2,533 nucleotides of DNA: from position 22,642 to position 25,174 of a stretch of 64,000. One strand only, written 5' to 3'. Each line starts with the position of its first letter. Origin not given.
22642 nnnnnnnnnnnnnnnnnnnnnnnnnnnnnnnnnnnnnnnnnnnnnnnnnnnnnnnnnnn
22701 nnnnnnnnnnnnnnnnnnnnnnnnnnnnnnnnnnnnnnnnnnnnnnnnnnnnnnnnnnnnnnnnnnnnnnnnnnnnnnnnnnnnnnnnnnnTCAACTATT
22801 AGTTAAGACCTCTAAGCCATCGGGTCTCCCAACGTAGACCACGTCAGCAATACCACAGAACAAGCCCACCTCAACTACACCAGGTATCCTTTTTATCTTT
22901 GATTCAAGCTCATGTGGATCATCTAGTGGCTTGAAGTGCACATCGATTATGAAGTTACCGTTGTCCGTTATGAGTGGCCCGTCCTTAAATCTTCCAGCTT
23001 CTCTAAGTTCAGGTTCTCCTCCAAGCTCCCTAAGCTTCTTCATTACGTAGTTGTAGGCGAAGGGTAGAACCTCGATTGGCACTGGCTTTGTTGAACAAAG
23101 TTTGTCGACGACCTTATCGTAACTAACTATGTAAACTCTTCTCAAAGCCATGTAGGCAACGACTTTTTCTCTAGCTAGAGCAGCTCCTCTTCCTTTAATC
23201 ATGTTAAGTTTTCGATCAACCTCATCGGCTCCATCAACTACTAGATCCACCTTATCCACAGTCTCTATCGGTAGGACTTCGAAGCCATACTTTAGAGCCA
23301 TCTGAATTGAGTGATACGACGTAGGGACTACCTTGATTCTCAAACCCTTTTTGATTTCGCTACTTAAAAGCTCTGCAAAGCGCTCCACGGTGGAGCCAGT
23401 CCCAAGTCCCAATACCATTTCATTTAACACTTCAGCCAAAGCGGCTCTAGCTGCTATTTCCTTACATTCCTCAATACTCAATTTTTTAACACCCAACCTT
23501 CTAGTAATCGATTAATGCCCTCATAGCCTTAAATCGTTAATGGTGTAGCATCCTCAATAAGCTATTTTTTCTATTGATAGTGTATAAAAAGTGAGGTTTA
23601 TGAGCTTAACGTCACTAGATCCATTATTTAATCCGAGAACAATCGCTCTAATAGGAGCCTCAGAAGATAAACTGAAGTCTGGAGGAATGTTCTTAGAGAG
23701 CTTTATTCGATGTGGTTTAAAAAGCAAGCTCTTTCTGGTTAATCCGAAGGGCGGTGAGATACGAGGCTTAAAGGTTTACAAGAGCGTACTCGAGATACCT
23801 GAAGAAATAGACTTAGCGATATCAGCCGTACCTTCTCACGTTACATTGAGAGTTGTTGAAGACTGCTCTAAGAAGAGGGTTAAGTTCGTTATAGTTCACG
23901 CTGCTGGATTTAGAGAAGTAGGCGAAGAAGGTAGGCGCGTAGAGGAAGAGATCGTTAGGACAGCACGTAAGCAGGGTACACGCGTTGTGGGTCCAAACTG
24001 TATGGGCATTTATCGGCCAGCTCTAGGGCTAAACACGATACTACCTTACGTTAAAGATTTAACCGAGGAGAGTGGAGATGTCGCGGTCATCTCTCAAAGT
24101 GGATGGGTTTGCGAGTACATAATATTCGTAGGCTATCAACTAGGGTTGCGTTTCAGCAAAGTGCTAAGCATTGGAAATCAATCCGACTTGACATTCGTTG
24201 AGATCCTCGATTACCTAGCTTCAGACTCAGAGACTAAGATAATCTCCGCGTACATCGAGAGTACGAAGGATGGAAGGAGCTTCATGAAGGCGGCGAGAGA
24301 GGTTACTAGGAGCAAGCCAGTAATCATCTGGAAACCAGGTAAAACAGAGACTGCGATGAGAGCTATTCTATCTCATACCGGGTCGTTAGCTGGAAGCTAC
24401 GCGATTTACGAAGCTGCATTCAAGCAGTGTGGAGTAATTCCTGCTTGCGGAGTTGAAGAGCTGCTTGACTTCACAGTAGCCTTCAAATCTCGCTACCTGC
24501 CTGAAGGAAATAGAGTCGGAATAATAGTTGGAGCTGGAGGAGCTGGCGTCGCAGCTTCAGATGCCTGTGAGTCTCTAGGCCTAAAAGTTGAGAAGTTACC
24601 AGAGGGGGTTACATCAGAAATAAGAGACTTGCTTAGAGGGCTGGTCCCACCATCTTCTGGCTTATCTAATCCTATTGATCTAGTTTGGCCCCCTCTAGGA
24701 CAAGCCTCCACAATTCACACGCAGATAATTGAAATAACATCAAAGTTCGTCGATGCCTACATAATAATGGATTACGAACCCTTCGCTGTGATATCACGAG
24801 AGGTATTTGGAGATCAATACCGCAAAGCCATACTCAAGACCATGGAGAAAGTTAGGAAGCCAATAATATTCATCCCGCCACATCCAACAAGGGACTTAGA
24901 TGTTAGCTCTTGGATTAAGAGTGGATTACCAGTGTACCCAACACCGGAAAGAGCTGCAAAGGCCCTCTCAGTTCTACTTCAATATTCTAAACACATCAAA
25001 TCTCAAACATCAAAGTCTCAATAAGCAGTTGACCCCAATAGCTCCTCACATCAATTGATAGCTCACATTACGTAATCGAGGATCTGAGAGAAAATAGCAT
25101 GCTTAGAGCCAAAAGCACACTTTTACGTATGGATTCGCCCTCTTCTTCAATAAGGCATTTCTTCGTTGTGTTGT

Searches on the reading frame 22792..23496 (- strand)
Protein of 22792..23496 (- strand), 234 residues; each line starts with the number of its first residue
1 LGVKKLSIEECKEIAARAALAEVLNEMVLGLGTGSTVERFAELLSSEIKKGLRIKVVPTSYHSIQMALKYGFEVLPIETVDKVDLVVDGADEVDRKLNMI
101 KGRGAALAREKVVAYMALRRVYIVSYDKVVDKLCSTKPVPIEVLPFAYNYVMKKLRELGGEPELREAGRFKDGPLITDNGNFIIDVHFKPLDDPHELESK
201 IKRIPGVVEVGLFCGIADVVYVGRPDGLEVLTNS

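Call 4: search_protein_families(library=pfam, proteins=[window:22792-23496:-])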
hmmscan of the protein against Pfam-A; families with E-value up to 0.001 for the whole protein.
window:22792-23496:- (234 aa): 1 family
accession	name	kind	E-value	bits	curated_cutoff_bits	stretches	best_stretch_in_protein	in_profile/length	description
PF06026.20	Rib_5-P_isom_A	-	1.1e-64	217.6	26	1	56-227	2-173/173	Ribose 5-phosphate isomerase A (phosphoriboisomerase A)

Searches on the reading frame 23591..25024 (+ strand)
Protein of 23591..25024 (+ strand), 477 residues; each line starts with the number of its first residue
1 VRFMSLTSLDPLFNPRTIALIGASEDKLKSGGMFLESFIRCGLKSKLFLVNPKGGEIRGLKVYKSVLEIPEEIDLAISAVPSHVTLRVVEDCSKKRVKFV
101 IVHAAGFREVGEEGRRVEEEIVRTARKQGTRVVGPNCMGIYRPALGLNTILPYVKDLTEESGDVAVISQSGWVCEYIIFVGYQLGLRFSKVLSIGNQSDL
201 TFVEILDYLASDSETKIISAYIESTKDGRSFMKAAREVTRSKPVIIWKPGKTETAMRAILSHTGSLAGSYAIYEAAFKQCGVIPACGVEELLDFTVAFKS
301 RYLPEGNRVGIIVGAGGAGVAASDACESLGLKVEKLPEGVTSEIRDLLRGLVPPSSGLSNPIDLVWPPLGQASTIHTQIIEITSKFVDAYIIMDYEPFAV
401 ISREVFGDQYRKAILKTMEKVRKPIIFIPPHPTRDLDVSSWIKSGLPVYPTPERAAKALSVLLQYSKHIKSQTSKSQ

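Call 6: search_protein_families(library=ncbifam, proteins=[window:23591-25024:+], max_evalue=0.00001)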
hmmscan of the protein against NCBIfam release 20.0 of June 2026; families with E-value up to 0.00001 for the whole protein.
window:23591-25024:+ (477 aa): 6 families
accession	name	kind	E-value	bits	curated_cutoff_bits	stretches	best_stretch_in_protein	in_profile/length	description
TIGR02717.1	AcCoA-syn-alpha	equivalog_domain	1.1e-116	390.1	567.15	1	9-465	1-446/447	acetate--CoA ligase alpha subunit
NF045494.1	AcCoALig_Archglob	equivalog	8.3e-100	335.1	1200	1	5-467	214-664/665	acetate--CoA ligase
NF045493.1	HydDutCoALig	equivalog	2.3e-85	287.6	1300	1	11-475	5-459/698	4-hydroxybutyrate--CoA ligase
NF045492.1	HydPropCoALig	equivalog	1e-73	248.9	1300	1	7-467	246-698/700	3-hydroxypropionate--CoA ligase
TIGR01019.1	sucCoAalpha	subfamily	5e-16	58.9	353.2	1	53-267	41-250/286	succinate--CoA ligase subunit alpha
NF004230.0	PRK05678.1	equivalog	6.1e-14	51.9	336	1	54-288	45-271/291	succinate--CoA ligase subunit alpha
